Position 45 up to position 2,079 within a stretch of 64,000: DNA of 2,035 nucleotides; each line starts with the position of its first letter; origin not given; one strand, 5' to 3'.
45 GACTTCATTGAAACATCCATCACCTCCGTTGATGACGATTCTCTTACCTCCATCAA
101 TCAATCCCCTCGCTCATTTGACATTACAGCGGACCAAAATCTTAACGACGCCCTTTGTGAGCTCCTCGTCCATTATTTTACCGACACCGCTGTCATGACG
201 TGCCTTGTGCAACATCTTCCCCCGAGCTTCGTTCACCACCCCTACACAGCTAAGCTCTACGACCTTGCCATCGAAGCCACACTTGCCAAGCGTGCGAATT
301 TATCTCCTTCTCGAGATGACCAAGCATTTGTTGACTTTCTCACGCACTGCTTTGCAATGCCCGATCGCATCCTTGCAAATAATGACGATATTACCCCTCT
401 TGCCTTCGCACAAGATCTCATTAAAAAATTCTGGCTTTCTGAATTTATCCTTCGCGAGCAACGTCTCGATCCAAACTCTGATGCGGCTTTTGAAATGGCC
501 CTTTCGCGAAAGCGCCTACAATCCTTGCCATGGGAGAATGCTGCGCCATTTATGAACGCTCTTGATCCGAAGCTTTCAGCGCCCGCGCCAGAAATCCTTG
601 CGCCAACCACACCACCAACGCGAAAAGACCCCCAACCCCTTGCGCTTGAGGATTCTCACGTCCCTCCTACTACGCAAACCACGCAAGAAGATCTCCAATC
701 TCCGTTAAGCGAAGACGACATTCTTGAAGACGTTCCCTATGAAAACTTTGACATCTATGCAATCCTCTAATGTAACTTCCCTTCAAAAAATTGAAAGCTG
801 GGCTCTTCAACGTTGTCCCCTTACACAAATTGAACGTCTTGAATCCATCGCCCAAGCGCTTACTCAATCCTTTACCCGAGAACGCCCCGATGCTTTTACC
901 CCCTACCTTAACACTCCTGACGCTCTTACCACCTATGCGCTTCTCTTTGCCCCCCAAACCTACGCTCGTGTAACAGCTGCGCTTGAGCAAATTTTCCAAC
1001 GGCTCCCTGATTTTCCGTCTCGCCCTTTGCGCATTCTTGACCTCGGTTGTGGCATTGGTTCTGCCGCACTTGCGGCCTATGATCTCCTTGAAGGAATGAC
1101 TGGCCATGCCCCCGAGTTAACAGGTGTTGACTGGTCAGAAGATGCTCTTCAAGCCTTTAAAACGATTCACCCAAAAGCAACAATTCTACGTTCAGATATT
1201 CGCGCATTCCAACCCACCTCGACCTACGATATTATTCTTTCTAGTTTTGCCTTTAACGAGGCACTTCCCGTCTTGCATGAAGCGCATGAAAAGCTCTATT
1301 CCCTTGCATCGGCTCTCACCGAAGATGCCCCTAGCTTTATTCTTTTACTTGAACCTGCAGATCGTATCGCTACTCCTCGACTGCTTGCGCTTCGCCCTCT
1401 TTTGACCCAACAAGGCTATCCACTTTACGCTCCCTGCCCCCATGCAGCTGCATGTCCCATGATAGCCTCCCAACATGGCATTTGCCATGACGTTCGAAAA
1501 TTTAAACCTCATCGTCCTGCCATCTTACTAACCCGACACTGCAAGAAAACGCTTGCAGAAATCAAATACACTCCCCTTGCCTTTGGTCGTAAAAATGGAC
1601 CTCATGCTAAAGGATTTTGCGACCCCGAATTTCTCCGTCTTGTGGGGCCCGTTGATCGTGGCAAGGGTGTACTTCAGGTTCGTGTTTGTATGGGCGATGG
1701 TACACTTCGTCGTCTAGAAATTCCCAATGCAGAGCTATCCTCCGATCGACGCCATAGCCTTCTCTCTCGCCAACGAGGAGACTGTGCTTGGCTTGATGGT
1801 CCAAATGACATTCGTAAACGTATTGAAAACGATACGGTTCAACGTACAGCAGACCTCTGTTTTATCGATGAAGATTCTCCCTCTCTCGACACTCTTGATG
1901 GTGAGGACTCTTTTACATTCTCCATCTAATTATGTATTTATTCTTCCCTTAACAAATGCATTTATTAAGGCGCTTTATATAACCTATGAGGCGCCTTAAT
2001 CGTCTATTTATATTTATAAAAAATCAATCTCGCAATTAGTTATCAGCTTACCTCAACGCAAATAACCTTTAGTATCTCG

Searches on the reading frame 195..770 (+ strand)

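Call 26: search_protein_families(library=pfam, proteins=[window:195-770:+])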
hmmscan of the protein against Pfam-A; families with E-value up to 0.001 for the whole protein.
window:195-770:+ (191 aa): 0 families

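Call 67: search_protein_families(library=pfam, proteins=[window:195-770:+], max_evalue=1)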
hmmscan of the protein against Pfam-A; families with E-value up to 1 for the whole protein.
window:195-770:+ (191 aa): 1 family
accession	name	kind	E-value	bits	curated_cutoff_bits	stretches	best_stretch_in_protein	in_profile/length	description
PF17037.10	CBP_BcsO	-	0.005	17.1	27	1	126-162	113-147/201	Cellulose biosynthesis protein BcsO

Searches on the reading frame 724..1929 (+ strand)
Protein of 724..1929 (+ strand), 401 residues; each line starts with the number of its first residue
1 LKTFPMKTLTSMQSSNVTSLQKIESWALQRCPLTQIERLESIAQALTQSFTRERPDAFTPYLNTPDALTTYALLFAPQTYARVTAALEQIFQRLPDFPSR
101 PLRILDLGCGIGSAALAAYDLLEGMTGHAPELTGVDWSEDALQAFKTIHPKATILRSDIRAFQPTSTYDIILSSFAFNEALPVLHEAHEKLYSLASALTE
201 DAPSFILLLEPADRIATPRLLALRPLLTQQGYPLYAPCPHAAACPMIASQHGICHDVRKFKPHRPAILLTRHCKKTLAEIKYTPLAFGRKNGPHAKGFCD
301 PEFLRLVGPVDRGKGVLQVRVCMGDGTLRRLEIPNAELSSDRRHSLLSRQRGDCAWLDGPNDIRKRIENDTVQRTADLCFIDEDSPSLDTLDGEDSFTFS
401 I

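Call 26: search_protein_families(library=pfam, proteins=[window:724-1929:+])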
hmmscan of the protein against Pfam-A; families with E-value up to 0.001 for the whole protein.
window:724-1929:+ (401 aa): 6 families
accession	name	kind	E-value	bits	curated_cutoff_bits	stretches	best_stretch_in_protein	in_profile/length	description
PF09243.16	Rsm22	-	8.8e-22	78.2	23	1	69-331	5-252/275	Mitochondrial small ribosomal subunit Rsm22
PF13649.12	Methyltransf_25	-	7e-08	33.5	27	1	104-187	1-85/97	Methyltransferase domain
PF13847.12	Methyltransf_31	-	3.1e-06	27.4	27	1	102-177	5-84/145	Methyltransferase domain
PF08242.18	Methyltransf_12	-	2.9e-05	25.2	30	1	105-194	1-91/98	Methyltransferase domain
PF13489.12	Methyltransf_23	-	5.1e-05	23.5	27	1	84-178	6-92/164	Methyltransferase domain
PF08241.18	Methyltransf_11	-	0.00086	20.3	21.2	0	105-180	1-73/95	Methyltransferase domain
